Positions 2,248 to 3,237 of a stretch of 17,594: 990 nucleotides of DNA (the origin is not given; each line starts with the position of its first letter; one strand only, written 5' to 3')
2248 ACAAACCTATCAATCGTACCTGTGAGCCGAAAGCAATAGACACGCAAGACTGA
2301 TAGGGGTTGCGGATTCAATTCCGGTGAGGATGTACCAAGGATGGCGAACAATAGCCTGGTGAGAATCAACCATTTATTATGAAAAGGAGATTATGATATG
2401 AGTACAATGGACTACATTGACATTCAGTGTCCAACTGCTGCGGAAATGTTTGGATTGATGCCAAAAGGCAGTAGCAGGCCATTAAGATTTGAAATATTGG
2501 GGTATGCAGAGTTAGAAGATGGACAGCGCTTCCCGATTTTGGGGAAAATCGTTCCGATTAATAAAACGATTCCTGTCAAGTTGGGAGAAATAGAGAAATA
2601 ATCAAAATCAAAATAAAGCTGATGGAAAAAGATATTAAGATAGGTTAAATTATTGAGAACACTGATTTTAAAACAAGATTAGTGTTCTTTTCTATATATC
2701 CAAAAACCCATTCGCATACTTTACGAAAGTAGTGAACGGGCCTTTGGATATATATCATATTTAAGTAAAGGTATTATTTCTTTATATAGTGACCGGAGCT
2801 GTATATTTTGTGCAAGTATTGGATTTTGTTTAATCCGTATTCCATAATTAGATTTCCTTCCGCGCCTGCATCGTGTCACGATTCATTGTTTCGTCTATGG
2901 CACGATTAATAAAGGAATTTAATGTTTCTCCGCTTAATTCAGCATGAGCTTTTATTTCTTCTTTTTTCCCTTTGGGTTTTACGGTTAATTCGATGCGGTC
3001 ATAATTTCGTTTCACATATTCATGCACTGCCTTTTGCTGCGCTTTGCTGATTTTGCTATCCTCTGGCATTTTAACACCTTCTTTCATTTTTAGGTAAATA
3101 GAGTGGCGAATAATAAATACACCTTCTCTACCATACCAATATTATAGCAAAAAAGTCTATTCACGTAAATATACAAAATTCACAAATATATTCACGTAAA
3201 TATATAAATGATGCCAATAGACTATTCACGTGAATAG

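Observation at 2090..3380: Two regulator-plus-cargo cassettes share a paralogous promoter-leader but carry different operators and cargo genes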

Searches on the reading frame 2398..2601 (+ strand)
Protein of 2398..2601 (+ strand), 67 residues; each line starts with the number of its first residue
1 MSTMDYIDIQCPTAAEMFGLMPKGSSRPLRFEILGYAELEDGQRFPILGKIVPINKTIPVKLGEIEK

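Call 7: search_protein_families(library=pfam, max_evalue=0.01, proteins=[window:2398-2601:+])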
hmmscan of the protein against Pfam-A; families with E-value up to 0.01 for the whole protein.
window:2398-2601:+ (67 aa): 0 families

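Call 8: search_protein_families(library=ncbifam, max_evalue=0.01, proteins=[window:2398-2601:+])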
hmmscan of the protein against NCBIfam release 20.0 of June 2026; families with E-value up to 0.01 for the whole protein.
window:2398-2601:+ (67 aa): 0 families

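Call 25: find_related_loci(query=window:2398-2601:+, collection=viral_contigs, flank=4000)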
Query window:2398-2601:+ (67 aa) in viral_contigs; peptide patterns used: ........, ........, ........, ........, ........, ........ (x = any residue, [..] = any of these).
15 stretches matched a pattern; 2 encode a relative of the query (tblastn E <= 1e-3); 2 distinct loci.
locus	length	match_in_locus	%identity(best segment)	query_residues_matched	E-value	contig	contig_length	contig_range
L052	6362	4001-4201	100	1-67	4e-43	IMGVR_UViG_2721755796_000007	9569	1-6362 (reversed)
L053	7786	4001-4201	97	1-67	5e-42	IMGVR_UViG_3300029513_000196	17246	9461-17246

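Call 70: search_protein_families(library=phrogs, max_evalue=0.001, proteins=[window:2398-2601:+])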
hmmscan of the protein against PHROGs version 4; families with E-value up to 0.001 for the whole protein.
window:2398-2601:+ (67 aa): 0 families

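Call 83: search_protein_families(library=pfam, max_evalue=1, proteins=[window:2398-2601:+])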
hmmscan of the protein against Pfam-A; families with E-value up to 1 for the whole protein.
window:2398-2601:+ (67 aa): 0 families

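Call 89: find_homologous_proteins(query=window:2398-2601:+)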
Query window:2398-2601:+ (67 aa): 11 proteins with E <= 0.001 among 11 candidates.
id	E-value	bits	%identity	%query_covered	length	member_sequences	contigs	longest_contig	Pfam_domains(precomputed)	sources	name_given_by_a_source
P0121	5.4e-35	136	94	100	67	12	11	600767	-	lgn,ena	-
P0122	2.1e-34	134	94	100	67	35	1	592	-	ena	-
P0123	4.0e-34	133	91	100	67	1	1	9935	-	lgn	-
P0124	2.1e-33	131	91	100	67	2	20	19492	-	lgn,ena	-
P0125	3.0e-33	130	91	100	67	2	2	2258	-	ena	-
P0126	1.2e-28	116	90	90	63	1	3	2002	-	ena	-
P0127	1.8e-28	115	88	96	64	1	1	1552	-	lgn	-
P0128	1.6e-25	106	96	78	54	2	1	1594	-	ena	-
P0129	5.1e-25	104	98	75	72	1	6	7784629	-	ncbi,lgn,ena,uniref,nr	ncbi:hypothetical protein QMP26_21105 [Enterocloster clostridioformis]|uniref:hypothetical protein n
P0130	4.2e-21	92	100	66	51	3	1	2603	-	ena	-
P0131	6.1e-20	88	100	67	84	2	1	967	-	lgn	-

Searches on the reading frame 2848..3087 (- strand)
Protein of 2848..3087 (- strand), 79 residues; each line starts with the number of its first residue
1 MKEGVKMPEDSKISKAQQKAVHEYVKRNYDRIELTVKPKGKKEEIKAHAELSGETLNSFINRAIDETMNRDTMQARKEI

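Call 7: search_protein_families(library=pfam, max_evalue=0.01, proteins=[window:2848-3087:-])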
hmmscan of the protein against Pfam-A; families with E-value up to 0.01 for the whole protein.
window:2848-3087:- (79 aa): 0 families

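Call 8: search_protein_families(library=ncbifam, max_evalue=0.01, proteins=[window:2848-3087:-])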
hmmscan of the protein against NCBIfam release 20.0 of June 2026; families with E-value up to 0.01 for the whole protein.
window:2848-3087:- (79 aa): 1 family
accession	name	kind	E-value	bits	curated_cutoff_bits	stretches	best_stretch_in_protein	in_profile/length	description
NF047960.1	TA_Rv0910_toxin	equivalog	0.0067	16.4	100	0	32-73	91-132/141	type II toxin-antitoxin system Rv0910 family toxin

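Call 70: search_protein_families(library=phrogs, max_evalue=0.001, proteins=[window:2848-3087:-])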
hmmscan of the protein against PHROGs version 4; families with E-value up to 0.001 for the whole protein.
window:2848-3087:- (79 aa): 1 family
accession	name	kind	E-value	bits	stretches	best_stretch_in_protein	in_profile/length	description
phrog_13890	-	unknown function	3.8e-17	63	1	15-74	3-63/73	-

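Call 77: search_solved_structures(query=window:2848-3087:-, max_evalue=1)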
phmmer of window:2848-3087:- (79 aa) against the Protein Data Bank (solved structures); distinct sequences matched with E-value up to 1: 3.
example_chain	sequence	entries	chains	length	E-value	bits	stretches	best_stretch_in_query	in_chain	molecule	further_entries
8up5_P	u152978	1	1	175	0.068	17.2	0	6-60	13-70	KEOPS complex subunit Pcc1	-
2xrh_A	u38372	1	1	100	0.21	15.7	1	4-44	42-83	PROTEIN HP0721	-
5kph_A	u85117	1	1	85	0.49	14.5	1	6-57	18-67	De novo Beta Sheet Design Protein OR485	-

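Call 83: search_protein_families(library=pfam, max_evalue=1, proteins=[window:2848-3087:-])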
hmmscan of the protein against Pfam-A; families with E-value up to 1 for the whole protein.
window:2848-3087:- (79 aa): 3 families
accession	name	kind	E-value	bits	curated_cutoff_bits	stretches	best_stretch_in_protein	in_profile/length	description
PF07900.17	DUF1670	-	0.015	15.1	25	1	3-60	162-218/220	Protein of unknown function (DUF1670)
PF08681.18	TacA1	-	0.074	13.5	21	1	31-66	1-35/80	Antitoxin TacA 1-like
PF10790.15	DUF2604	-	0.099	13.5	25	1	30-70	4-41/85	Protein of Unknown function (DUF2604)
